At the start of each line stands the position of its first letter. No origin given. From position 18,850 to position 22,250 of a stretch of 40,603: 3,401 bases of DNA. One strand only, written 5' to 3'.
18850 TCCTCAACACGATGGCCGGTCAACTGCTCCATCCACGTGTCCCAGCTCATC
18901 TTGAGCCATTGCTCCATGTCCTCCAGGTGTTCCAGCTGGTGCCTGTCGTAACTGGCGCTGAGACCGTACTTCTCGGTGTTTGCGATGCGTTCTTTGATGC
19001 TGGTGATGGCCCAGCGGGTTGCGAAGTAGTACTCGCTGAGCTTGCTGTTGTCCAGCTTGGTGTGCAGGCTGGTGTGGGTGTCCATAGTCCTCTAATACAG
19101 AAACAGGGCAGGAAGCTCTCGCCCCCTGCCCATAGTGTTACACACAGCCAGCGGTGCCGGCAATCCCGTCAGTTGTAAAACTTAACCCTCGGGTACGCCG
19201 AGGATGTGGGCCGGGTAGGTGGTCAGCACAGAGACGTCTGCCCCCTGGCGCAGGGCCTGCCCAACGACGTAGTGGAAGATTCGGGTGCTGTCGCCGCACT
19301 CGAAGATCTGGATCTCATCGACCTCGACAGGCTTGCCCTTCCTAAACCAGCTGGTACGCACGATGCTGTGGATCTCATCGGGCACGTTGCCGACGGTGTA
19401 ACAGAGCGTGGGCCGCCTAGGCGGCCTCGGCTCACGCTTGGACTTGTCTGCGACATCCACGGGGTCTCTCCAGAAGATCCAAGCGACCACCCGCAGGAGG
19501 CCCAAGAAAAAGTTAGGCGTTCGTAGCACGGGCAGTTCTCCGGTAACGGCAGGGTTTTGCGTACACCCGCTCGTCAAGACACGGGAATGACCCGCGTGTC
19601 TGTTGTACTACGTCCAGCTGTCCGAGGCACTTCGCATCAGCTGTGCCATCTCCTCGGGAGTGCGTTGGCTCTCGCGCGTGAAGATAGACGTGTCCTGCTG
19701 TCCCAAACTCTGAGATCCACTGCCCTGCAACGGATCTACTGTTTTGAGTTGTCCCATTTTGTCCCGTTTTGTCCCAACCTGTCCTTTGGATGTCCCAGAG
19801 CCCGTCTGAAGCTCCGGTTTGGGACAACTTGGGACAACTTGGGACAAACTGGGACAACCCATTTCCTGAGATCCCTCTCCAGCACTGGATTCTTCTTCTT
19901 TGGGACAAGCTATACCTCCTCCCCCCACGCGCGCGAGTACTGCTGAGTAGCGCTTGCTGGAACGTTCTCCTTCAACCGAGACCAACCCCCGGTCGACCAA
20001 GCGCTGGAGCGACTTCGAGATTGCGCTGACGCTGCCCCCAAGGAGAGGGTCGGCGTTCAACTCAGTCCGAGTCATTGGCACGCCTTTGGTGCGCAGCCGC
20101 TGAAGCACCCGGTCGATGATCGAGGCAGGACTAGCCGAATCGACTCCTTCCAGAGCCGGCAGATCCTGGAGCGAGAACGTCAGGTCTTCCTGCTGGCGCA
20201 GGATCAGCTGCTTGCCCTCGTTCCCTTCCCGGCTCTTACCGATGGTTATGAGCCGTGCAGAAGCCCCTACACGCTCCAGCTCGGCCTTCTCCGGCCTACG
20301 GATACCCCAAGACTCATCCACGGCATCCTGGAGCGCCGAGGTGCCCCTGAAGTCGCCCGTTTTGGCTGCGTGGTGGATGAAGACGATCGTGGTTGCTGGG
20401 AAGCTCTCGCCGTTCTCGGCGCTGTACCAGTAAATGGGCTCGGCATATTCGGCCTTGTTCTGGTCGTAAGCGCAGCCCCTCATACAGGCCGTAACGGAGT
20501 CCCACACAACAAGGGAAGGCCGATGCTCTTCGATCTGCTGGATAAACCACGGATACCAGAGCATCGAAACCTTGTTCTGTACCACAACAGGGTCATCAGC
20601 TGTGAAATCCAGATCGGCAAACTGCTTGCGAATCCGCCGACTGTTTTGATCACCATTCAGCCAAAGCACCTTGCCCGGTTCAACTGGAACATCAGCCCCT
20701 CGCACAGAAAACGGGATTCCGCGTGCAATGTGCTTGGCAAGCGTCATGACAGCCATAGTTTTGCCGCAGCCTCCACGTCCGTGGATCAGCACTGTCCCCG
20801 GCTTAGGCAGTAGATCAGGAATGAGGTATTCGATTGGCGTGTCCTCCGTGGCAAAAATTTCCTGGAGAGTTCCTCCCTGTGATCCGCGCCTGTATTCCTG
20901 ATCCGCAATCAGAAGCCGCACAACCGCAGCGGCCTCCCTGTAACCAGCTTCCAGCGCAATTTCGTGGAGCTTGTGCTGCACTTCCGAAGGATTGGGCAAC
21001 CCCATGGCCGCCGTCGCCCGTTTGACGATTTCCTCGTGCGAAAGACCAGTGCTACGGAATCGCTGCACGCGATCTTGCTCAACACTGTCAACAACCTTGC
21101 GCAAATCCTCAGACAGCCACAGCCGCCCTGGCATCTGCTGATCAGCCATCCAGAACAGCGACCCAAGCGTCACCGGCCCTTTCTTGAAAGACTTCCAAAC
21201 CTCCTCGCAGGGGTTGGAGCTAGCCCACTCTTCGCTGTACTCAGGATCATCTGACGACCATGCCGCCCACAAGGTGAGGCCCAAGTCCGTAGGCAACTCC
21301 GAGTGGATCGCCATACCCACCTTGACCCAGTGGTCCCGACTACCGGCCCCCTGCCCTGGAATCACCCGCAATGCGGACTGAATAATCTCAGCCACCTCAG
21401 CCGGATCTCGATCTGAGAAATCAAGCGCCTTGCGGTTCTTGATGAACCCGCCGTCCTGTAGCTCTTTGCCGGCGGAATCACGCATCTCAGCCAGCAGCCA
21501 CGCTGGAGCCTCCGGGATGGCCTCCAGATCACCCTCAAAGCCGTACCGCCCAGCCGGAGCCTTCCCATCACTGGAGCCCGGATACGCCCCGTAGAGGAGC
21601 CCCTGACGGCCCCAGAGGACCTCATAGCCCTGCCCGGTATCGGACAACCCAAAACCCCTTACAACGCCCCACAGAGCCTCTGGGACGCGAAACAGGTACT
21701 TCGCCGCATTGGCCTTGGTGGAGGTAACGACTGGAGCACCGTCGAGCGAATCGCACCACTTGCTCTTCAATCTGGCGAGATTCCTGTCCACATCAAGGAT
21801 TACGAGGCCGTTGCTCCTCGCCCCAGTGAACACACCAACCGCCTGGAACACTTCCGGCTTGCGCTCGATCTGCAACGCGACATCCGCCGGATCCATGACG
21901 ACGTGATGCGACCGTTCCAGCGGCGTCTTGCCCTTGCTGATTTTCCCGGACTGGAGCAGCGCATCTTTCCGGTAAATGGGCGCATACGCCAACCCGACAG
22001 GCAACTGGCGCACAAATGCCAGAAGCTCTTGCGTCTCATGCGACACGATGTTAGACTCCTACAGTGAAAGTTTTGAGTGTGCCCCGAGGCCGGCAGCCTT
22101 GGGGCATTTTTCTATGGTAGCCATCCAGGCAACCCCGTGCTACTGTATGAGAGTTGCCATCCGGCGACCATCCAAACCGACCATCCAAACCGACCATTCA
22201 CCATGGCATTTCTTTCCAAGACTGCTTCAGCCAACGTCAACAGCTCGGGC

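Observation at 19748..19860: Helically phased inverted array of 5+4 GGGACAA boxes inside the primase/helicase coding sequence: candidate replication origin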

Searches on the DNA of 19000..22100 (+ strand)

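Call 7: search_dna_similar(query=window:19000-22100:+, collection=phages, mode=distant, max_rows=30)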
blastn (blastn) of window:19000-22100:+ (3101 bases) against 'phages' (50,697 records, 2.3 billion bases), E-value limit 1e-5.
No match.

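Call 61: search_rna_families(source=window, start=19300, end=20300, threshold=evalue, max_evalue=1)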
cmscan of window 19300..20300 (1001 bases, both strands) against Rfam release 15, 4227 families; matches with E-value up to 1: 3.
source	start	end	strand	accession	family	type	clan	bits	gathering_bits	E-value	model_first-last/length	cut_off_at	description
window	19752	19854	+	RF04132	mir-4436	Gene; miRNA;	-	24.5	74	0.017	1-85/85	no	mir-4436 microRNA precursor family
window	19753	19855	+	RF04230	mir-9261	Gene; miRNA;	-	20.5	86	0.35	1-92/92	no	mir-9261 microRNA precursor family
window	20150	20239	+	RF03447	mir-1231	Gene; miRNA;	-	20.4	80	0.44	1-86/86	no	mir-1231 microRNA precursor family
